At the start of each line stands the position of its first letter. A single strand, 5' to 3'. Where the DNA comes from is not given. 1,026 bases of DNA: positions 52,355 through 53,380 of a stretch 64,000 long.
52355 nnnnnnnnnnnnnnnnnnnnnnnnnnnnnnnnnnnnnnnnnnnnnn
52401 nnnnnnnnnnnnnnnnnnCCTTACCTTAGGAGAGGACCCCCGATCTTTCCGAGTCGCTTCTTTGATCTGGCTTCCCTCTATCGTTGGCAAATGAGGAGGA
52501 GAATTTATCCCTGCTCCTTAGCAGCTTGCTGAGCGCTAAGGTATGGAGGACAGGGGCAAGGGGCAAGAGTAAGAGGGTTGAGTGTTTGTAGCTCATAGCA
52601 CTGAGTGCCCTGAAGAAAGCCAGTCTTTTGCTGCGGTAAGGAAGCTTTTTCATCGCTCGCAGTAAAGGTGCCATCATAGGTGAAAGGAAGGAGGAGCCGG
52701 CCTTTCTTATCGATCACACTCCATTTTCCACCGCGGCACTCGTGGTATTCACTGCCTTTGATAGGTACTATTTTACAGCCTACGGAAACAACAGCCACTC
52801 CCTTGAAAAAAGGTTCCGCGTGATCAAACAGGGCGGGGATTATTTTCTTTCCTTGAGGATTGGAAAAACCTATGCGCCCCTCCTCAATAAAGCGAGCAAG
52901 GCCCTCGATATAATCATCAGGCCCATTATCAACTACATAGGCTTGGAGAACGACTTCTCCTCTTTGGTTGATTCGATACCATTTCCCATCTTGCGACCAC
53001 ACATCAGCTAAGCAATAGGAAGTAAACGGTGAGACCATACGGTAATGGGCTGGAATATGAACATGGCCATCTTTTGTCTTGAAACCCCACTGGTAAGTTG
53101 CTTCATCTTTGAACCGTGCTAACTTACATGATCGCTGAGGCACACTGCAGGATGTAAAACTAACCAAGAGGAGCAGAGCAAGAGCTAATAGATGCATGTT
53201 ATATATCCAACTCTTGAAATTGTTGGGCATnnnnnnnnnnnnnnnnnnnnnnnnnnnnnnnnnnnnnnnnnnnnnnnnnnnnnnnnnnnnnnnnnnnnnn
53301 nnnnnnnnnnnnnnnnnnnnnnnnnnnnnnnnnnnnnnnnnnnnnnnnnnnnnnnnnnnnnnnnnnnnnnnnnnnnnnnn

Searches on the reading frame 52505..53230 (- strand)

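Call 41: search_protein_families(library=pfam, max_evalue=0.0001, proteins=[window:52505-53230:-])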
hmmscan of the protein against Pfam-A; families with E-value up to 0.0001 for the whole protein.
window:52505-53230:- (241 aa): 1 family
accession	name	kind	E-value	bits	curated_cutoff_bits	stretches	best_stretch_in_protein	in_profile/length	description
PF14903.11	WG_beta_rep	-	3.5e-15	56.2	25.6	1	121-151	2-32/35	WG containing repeat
